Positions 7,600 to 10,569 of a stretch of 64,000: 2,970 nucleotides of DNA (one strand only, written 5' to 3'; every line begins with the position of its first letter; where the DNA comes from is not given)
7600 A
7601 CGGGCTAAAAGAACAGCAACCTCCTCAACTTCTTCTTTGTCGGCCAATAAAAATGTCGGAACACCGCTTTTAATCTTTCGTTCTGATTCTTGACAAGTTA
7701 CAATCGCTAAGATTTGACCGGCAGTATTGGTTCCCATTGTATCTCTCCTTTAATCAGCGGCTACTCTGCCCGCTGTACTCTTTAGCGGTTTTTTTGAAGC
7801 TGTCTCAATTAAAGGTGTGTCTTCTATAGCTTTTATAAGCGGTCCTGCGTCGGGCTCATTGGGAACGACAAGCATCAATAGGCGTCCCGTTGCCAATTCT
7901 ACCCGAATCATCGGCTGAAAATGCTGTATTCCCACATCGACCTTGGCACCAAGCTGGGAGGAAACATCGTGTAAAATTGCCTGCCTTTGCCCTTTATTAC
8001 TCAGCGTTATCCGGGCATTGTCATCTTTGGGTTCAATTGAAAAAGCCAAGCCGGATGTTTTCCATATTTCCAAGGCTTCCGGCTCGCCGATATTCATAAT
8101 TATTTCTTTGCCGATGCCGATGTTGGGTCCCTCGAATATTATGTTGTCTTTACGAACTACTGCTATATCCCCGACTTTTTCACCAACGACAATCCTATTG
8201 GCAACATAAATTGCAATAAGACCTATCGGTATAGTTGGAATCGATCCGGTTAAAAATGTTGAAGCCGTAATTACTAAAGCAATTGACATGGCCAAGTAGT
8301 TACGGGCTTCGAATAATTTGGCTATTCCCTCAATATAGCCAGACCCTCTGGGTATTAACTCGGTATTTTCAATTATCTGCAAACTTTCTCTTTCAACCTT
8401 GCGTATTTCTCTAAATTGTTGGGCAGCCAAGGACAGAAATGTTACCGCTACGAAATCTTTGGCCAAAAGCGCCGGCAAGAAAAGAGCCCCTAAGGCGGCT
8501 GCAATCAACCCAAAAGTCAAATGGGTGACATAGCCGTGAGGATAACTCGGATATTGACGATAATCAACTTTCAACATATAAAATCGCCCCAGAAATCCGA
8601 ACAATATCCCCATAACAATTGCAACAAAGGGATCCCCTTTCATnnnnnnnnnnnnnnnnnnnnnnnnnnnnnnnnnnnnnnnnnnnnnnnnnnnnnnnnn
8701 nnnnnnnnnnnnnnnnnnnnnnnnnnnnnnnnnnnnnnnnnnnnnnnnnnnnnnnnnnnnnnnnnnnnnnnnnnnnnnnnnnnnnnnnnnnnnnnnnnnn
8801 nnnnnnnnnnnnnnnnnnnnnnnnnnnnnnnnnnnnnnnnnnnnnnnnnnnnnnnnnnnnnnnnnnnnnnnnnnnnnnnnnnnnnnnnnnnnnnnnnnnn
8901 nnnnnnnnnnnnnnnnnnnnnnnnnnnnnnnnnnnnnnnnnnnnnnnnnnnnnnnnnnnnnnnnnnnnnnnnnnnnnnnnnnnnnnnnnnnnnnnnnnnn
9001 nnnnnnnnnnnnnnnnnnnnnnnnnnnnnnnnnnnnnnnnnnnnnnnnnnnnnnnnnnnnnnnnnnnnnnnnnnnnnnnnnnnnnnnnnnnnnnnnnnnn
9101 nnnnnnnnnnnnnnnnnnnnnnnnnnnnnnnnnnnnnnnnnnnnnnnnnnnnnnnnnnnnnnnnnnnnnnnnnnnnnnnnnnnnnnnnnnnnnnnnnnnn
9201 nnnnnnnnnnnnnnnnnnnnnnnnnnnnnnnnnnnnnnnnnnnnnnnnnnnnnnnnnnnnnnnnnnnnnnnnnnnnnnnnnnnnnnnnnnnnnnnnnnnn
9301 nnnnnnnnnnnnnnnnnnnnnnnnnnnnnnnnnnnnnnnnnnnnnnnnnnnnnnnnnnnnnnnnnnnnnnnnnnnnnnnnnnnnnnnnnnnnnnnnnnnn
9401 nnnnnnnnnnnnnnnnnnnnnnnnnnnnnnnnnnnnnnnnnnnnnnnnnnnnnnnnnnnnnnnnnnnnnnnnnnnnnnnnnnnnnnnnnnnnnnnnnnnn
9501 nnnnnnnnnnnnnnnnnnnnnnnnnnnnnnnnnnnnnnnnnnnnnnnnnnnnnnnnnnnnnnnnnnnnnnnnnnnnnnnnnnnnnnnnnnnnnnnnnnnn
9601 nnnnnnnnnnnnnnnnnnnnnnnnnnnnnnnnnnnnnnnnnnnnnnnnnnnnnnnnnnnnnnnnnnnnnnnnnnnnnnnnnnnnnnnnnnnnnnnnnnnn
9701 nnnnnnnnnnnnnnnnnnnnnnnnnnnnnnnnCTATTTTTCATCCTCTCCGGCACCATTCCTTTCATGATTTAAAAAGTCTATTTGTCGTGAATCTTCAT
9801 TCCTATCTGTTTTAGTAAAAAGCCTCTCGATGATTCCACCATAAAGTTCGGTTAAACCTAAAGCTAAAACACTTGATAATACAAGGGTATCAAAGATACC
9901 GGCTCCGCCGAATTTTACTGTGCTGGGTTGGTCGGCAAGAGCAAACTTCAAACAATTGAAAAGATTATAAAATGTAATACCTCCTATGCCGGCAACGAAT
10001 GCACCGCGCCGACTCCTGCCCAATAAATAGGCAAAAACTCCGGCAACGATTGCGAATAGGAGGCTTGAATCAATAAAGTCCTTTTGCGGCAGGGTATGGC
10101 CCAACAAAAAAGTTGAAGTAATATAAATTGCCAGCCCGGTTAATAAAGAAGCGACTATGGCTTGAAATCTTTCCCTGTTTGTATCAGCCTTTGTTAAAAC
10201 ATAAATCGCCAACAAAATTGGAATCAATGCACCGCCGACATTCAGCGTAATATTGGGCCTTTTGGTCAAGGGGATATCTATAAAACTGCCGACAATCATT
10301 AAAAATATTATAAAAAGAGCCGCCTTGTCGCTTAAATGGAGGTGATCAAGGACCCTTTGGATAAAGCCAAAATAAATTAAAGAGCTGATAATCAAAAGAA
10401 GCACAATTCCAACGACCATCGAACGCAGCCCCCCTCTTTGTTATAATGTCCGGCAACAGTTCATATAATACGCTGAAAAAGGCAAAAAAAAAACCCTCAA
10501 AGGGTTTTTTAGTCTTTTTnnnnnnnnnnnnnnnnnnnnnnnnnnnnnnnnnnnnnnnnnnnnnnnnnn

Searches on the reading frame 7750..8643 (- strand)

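Call 54: search_protein_families(library=pfam, proteins=[window:7750-8643:-], max_evalue=0.001)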
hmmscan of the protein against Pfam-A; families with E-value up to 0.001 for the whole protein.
window:7750-8643:- (297 aa): 1 family
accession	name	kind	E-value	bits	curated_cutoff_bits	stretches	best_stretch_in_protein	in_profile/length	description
PF14045.11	YIEGIA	-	4e-109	364.3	27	1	9-288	2-281/282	YIEGIA protein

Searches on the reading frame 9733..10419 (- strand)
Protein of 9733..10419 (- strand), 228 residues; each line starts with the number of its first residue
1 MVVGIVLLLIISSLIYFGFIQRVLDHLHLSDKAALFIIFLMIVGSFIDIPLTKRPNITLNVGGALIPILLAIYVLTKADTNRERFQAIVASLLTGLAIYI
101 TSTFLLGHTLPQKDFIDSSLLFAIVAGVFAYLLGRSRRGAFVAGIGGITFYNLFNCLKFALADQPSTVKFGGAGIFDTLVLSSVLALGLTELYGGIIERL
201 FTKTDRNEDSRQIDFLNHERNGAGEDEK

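Call 54: search_protein_families(library=pfam, proteins=[window:9733-10419:-], max_evalue=0.001)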
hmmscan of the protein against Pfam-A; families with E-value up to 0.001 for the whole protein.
window:9733-10419:- (228 aa): 1 family
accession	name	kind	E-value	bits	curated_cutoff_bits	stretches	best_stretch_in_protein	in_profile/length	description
PF07758.16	DUF1614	-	7.2e-14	52.5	23.9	1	41-187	24-169/171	Protein of unknown function (DUF1614)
